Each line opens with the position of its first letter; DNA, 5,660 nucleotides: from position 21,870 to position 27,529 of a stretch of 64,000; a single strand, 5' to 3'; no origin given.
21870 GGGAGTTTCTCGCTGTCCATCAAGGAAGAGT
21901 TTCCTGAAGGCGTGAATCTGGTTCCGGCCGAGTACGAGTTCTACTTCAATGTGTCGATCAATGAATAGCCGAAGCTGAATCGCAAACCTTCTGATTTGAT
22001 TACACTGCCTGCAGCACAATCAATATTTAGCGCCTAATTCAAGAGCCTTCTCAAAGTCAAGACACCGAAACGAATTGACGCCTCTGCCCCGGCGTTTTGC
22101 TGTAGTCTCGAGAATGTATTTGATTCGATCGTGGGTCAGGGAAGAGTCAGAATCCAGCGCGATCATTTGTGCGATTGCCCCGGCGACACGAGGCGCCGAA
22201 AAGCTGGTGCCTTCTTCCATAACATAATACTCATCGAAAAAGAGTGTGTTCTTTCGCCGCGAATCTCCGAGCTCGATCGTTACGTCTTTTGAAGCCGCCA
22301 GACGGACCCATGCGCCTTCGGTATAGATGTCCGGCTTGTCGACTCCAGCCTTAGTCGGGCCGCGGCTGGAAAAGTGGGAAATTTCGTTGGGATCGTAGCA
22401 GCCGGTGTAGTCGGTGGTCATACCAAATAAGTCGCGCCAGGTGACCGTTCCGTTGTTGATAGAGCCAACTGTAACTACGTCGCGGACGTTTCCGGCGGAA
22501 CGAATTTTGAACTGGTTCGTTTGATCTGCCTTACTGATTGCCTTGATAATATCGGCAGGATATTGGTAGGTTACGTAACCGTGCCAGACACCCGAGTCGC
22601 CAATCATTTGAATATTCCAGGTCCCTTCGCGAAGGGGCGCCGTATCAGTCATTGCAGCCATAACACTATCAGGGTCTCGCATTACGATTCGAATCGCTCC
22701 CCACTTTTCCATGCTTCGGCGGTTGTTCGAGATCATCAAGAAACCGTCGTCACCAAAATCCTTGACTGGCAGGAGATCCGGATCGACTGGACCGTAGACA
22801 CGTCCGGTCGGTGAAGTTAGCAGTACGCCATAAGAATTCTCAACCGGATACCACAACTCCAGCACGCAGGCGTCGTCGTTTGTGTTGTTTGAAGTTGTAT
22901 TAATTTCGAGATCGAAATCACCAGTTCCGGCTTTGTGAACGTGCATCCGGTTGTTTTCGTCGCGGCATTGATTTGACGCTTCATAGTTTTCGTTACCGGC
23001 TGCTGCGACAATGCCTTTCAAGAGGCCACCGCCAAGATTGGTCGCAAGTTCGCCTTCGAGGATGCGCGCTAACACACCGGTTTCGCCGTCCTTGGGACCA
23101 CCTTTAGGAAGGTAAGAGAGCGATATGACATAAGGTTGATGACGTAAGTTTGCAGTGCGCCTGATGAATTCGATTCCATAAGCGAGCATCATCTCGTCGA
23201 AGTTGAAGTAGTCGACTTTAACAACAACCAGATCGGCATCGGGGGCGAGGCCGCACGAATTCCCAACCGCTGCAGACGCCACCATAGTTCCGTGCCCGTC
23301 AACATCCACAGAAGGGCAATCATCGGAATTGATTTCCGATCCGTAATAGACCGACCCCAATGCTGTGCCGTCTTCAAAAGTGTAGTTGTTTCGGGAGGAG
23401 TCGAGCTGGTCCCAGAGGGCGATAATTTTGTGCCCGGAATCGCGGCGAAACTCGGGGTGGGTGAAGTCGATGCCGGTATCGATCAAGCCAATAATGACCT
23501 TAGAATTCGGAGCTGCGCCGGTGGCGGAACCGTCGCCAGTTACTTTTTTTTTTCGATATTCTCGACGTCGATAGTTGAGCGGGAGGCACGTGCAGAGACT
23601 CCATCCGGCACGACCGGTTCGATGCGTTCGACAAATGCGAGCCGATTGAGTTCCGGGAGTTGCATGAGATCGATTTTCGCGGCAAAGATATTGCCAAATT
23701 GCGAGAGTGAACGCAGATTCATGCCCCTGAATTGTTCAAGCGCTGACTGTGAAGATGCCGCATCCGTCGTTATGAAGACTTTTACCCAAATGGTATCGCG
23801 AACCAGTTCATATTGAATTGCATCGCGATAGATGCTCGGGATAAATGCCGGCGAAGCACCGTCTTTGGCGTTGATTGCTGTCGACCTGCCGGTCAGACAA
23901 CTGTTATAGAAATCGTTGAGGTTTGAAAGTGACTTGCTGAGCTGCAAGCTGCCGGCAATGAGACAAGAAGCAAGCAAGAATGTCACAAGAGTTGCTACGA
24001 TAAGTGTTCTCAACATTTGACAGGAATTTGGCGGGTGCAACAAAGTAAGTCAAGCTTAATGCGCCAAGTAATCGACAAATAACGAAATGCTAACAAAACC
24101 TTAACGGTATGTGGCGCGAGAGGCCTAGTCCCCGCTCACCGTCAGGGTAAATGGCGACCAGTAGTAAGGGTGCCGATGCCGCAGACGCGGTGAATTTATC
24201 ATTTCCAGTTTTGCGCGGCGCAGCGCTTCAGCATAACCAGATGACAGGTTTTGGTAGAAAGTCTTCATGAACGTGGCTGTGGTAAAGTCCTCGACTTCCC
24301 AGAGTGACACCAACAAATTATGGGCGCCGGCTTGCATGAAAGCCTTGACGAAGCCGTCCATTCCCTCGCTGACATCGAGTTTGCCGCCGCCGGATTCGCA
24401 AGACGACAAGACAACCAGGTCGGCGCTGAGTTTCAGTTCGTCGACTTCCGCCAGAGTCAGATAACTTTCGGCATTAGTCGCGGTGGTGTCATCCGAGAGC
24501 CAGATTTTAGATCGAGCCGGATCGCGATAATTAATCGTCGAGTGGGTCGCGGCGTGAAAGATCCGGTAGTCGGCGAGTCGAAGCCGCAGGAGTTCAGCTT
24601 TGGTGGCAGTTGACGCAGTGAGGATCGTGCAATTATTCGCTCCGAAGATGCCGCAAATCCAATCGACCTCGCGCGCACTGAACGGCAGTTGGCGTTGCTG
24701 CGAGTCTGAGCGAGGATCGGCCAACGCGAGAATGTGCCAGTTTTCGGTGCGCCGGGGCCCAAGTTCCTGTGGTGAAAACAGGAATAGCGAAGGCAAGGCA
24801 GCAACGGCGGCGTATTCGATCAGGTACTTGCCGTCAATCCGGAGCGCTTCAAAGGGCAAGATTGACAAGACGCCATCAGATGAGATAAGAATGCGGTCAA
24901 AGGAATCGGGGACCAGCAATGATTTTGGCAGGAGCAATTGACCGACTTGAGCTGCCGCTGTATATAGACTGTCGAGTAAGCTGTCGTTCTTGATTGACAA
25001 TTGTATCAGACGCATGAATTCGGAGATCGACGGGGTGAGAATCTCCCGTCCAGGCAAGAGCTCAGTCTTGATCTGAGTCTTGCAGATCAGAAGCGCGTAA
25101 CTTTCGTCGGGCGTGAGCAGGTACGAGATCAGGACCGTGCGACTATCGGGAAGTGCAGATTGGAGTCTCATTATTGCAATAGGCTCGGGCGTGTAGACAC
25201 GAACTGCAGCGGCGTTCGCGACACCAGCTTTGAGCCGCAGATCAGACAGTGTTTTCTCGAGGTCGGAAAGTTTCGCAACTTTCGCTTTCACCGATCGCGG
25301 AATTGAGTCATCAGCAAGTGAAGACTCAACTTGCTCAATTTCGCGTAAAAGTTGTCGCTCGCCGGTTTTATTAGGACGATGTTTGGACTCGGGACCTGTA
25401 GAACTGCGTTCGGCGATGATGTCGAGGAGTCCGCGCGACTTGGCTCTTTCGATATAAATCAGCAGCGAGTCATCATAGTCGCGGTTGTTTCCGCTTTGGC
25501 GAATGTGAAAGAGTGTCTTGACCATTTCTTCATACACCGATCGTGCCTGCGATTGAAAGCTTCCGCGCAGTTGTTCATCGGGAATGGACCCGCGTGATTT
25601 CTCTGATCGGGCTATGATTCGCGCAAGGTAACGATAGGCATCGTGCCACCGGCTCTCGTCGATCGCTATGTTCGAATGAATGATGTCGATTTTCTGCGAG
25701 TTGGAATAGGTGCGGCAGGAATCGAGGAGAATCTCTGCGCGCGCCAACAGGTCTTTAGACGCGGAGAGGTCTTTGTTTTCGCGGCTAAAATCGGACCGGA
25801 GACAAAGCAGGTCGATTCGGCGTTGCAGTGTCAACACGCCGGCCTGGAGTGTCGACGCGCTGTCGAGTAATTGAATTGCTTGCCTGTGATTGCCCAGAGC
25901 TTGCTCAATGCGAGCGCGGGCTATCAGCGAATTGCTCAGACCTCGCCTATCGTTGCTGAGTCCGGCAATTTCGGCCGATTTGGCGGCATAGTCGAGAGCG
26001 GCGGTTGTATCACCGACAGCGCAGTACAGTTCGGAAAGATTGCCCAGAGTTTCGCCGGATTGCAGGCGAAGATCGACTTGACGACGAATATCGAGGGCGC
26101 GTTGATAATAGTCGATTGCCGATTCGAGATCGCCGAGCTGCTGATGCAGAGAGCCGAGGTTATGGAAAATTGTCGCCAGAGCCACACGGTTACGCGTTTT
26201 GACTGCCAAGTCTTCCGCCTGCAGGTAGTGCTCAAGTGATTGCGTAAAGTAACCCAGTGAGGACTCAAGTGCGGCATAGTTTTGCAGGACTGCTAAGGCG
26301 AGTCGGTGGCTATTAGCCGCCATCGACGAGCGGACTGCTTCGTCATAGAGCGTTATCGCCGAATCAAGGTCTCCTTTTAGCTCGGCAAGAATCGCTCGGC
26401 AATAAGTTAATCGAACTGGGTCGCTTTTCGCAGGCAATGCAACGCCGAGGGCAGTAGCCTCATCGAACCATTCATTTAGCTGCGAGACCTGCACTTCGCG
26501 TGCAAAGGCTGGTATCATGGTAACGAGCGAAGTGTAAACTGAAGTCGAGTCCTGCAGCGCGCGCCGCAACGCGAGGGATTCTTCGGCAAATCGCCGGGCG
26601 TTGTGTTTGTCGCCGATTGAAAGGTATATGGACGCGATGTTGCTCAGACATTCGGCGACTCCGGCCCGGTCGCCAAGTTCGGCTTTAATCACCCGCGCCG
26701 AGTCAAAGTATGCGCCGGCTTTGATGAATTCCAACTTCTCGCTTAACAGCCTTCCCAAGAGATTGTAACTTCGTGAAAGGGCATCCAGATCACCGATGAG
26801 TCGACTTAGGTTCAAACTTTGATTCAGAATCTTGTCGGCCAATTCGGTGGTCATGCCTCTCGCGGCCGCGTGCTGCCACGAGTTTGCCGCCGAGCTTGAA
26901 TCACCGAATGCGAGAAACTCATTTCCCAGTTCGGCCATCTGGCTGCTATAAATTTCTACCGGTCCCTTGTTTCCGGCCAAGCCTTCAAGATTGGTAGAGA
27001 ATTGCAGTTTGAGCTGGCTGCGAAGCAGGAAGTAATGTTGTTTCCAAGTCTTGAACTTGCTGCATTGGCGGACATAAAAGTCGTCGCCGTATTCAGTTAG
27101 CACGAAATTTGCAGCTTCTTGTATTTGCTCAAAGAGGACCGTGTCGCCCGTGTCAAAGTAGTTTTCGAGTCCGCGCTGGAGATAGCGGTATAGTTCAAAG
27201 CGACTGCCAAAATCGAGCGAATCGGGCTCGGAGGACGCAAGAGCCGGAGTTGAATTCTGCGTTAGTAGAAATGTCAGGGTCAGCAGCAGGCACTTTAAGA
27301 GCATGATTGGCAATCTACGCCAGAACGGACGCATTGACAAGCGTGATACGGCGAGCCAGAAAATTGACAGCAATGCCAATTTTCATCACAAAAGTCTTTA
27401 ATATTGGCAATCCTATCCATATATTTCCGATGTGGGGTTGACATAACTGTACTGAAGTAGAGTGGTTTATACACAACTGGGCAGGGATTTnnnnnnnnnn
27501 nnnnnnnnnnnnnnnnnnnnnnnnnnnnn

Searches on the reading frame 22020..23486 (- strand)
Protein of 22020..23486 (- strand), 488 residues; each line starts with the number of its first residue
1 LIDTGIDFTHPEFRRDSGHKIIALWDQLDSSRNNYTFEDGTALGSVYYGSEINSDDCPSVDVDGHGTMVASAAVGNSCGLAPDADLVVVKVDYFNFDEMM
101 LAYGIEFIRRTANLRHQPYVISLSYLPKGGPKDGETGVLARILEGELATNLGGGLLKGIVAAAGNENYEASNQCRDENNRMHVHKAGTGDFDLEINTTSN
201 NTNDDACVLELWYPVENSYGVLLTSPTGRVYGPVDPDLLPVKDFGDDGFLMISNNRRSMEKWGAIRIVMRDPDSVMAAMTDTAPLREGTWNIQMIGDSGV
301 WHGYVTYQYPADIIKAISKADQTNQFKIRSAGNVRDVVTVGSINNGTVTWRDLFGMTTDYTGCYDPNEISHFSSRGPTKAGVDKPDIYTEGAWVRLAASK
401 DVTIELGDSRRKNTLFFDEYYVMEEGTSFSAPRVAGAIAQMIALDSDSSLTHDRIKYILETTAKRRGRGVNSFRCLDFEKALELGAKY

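Call 16: search_protein_families(library=pfam, proteins=[window:22020-23486:-], max_evalue=0.0001)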
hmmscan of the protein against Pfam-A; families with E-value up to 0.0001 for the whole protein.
window:22020-23486:- (488 aa): 1 family
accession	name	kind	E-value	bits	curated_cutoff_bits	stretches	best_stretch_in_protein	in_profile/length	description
PF00082.27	Peptidase_S8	-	1.9e-31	109.9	21.8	2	316-470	133-280/288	Subtilase family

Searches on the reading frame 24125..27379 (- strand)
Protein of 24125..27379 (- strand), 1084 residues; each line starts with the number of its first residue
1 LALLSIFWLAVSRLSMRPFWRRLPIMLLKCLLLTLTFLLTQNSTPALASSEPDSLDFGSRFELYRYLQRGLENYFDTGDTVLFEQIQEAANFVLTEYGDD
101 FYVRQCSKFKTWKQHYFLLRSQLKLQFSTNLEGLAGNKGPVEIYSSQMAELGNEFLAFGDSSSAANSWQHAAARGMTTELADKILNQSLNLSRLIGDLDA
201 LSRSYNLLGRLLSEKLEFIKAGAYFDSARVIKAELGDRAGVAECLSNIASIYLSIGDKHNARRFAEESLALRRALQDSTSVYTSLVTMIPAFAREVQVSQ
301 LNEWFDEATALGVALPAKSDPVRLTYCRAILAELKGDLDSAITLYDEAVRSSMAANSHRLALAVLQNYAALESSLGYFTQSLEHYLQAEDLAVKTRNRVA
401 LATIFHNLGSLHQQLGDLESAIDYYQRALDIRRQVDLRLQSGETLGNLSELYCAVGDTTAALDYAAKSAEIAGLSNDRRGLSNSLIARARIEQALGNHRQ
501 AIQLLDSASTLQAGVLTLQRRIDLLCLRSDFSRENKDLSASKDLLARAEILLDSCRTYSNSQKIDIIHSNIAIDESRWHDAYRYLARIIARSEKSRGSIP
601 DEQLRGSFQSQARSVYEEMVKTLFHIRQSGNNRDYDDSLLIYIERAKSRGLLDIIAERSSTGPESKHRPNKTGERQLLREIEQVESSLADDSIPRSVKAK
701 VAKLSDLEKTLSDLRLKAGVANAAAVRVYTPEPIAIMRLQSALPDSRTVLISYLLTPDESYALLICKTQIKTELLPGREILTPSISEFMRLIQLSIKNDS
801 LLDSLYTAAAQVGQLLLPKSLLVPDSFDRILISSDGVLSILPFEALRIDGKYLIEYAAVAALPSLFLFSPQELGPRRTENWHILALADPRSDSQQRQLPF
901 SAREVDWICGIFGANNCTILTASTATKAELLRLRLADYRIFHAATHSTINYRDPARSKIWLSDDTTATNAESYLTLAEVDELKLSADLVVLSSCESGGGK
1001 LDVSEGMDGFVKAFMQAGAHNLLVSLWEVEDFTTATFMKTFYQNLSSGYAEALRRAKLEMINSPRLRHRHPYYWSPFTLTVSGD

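Call 16: search_protein_families(library=pfam, proteins=[window:24125-27379:-], max_evalue=0.0001)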
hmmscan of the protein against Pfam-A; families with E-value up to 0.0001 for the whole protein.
window:24125-27379:- (1084 aa): 13 families
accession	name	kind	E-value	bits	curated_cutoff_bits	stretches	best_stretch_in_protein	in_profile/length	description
PF12770.12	CHAT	-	5e-58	197.3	24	1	811-1079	6-286/289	CHAT domain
PF13424.12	TPR_12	-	3.3e-34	117.4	30.1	4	401-472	2-75/77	Tetratricopeptide repeat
PF17874.7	TPR_MalT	-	1.6e-15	57.7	45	1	327-605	6-282/336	MalT-like TPR region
PF13374.12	TPR_10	-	2.2e-14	53.4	27.5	1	401-435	1-35/42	Tetratricopeptide repeat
PF13181.12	TPR_8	-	6.2e-13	48.2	25.7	1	403-434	2-33/34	Tetratricopeptide repeat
PF07719.23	TPR_2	-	1.3e-12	47.2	27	1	403-431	2-30/34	Tetratricopeptide repeat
PF00515.34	TPR_1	-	2.1e-11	43.6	27.8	1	404-432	3-31/34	Tetratricopeptide repeat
PF13176.12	TPR_7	-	2.9e-11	43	27.9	1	406-436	3-33/36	Tetratricopeptide repeat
PF24575.1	TPR_Slam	-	1.6e-06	28.9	35.2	0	318-365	43-90/104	Surface lipoprotein assembly modifier, N-terminal TPR repeats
PF13428.12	TPR_14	-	2.5e-05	25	23.5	0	407-431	6-30/44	Tetratricopeptide repeat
PF10602.15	RPN7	-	3.1e-05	24.2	29.6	0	241-287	35-81/174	26S proteasome subunit RPN7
PF13414.12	TPR_11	-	5.5e-05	23.2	26.8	0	414-432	6-24/42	TPR repeat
PF13432.12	TPR_16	-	5.7e-05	23.9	32.7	0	407-432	36-61/65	Tetratricopeptide repeat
